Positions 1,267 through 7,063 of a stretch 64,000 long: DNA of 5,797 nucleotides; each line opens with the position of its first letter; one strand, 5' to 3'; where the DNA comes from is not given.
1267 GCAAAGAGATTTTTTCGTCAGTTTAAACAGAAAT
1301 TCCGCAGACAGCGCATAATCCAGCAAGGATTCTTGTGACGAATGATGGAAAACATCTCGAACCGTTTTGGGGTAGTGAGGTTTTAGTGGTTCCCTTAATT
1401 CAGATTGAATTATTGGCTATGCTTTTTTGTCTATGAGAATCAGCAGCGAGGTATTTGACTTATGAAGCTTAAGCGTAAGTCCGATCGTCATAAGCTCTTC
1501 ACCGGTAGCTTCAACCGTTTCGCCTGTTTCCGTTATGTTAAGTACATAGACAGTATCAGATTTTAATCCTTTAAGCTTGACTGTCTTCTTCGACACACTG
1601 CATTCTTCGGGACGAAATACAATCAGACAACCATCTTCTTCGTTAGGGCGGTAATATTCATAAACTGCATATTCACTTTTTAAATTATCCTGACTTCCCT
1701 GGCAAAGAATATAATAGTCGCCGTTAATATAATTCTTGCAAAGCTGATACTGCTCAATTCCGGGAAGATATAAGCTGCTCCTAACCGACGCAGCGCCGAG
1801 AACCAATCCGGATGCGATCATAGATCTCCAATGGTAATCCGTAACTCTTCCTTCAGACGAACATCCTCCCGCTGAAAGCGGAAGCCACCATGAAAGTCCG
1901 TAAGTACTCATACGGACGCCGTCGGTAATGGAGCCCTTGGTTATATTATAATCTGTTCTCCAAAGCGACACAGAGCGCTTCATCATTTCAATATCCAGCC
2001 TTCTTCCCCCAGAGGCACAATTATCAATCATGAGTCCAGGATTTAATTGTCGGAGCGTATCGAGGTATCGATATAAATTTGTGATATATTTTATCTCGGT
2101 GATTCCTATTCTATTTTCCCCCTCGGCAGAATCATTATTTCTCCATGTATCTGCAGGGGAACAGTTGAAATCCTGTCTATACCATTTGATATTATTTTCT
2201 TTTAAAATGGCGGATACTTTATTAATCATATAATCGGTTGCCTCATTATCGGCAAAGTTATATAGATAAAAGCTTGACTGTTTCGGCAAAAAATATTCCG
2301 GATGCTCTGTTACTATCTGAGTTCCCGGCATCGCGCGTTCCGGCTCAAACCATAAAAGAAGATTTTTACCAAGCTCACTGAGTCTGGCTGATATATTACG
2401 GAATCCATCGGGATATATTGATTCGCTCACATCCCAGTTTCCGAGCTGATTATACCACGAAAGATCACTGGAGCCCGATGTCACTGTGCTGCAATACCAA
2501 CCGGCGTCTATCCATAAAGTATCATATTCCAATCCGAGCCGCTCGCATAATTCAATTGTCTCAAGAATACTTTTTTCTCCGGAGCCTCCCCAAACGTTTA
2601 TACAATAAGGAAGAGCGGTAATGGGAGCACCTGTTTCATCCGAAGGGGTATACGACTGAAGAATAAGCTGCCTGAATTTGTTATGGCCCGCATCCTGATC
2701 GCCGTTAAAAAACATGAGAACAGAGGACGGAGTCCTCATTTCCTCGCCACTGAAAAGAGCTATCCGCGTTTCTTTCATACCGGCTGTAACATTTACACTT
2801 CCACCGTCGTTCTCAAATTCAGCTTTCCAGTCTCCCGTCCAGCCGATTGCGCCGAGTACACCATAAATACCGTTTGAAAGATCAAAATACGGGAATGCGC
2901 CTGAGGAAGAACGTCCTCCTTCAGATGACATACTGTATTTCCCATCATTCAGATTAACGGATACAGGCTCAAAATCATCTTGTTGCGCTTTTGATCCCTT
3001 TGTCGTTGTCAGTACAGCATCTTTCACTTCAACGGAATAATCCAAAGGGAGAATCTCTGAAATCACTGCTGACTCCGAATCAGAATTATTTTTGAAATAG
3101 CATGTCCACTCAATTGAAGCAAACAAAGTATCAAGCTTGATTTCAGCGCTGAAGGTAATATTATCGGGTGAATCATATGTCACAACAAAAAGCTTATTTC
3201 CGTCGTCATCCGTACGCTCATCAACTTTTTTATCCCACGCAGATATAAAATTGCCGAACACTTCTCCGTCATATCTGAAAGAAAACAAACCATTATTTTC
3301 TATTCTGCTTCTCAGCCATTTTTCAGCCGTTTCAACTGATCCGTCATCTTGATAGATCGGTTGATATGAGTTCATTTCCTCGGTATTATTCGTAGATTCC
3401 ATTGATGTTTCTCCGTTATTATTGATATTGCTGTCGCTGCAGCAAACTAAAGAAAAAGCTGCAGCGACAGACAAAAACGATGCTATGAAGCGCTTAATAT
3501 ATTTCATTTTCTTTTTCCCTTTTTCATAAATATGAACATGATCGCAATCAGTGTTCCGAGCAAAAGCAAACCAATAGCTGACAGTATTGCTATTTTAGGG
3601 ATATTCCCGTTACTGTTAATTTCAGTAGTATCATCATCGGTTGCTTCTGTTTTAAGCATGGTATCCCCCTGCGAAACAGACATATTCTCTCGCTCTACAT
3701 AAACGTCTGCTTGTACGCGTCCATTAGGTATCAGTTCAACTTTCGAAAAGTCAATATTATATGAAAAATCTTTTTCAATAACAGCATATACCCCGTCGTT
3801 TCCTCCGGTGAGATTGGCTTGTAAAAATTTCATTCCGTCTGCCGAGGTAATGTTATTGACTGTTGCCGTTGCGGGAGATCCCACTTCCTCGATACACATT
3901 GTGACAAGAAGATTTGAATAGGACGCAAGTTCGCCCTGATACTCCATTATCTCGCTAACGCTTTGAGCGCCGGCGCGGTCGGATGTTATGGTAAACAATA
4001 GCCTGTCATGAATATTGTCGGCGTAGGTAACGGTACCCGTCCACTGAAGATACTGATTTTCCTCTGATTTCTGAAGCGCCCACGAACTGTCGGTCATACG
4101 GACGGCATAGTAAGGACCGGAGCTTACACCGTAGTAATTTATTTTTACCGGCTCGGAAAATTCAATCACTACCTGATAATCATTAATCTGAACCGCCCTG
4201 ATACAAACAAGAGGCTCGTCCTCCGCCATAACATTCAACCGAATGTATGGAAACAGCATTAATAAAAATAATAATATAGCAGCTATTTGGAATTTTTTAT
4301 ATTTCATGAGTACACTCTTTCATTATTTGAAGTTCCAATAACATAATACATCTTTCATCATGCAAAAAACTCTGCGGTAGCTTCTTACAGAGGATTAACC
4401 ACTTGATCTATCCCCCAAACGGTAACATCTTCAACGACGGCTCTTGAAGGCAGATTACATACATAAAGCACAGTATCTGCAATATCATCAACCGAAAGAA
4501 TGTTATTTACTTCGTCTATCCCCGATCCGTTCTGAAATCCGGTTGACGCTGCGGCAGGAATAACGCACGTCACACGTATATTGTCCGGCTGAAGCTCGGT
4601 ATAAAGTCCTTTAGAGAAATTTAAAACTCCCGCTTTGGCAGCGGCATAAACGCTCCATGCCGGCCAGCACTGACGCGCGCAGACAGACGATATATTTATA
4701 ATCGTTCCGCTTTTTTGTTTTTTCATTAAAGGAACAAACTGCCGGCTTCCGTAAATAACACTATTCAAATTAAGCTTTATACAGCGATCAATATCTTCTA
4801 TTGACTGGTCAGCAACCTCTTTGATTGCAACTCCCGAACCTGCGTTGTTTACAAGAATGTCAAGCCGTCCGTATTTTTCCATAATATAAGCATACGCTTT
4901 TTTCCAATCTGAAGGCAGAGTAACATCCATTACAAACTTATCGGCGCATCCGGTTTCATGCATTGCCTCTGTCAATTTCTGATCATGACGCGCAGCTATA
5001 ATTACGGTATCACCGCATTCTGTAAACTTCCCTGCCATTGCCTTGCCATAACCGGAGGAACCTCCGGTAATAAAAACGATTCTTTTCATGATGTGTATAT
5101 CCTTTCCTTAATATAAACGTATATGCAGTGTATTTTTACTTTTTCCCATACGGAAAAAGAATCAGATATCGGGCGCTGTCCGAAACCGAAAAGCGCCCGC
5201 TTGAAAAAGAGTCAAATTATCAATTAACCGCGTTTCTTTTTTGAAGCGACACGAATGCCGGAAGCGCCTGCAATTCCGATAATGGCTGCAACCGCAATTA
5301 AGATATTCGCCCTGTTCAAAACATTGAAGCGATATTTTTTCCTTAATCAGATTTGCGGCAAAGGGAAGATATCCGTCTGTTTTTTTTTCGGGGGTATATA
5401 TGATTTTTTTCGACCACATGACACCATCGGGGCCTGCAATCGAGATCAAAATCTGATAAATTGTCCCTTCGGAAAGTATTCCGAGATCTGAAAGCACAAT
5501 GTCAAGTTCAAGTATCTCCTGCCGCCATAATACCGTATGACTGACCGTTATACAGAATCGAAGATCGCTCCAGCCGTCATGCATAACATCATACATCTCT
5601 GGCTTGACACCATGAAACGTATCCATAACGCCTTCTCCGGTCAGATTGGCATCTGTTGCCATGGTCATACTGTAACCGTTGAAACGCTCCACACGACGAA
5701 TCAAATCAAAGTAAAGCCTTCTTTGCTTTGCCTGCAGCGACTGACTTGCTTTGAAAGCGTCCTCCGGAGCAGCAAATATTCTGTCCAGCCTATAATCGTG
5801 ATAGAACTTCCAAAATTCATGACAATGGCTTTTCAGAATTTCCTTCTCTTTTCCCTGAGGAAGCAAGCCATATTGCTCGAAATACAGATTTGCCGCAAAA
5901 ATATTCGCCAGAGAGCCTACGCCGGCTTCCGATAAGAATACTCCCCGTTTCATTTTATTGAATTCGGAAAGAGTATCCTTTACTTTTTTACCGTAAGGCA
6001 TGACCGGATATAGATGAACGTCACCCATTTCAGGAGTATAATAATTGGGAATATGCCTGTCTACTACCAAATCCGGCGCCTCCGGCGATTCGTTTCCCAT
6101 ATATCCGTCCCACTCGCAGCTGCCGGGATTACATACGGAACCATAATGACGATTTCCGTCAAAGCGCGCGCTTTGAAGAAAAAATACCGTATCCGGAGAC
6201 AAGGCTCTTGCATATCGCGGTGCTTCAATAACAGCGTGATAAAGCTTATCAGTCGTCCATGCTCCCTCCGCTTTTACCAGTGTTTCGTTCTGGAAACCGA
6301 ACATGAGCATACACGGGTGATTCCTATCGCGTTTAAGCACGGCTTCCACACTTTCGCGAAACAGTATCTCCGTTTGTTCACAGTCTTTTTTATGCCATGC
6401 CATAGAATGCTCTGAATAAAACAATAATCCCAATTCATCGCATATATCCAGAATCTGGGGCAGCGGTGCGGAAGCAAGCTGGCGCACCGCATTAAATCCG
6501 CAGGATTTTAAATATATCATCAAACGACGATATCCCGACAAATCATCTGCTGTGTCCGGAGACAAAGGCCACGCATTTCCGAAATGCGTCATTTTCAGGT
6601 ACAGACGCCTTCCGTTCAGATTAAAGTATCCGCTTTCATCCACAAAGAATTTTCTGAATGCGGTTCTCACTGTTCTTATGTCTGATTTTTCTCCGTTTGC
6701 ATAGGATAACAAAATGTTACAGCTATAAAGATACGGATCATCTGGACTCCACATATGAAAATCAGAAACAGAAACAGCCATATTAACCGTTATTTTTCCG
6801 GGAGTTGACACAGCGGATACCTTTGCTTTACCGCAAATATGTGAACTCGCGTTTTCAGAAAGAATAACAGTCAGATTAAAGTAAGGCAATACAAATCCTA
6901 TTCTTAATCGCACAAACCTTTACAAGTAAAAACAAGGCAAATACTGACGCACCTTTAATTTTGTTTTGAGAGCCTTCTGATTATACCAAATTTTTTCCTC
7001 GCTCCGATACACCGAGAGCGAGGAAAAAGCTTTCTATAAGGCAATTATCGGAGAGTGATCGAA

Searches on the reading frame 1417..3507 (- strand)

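Call 103: search_protein_families(library=pfam, proteins=[window:1417-3507:-], max_evalue=0.0001)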
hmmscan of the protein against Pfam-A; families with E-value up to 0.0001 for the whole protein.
window:1417-3507:- (696 aa): 2 families
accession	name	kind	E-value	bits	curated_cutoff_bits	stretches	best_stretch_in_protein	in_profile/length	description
PF02065.24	Melibiase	-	4.6e-24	85.5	27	1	311-521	57-262/347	Melibiase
PF16874.11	Glyco_hydro_36C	-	9.1e-07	29.7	27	1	615-691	3-76/77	Glycosyl hydrolase family 36 C-terminal domain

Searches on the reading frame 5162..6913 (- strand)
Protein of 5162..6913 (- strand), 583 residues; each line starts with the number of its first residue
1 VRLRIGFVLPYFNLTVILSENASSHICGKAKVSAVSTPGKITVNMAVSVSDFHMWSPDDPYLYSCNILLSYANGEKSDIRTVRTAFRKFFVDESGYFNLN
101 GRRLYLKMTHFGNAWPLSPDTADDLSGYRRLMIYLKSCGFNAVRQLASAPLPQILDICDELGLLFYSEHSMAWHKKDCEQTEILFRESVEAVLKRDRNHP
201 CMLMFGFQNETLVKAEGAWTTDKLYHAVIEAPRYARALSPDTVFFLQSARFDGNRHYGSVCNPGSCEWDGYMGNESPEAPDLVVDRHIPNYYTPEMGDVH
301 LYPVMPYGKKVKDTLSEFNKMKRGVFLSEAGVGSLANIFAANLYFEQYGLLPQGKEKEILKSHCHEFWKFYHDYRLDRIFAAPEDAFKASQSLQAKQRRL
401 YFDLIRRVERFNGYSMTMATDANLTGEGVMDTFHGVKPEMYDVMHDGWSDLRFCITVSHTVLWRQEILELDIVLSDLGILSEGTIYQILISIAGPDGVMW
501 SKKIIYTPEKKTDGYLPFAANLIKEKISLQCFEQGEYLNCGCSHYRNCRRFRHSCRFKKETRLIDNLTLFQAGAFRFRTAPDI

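Call 103: search_protein_families(library=pfam, proteins=[window:5162-6913:-], max_evalue=0.0001)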
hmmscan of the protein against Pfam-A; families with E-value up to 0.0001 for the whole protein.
window:5162-6913:- (583 aa): 1 family
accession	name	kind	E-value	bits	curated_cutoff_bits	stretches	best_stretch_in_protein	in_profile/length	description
PF00703.27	Glyco_hydro_2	-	4.3e-06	27.9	23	1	21-87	45-109/109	Glycosyl hydrolases family 2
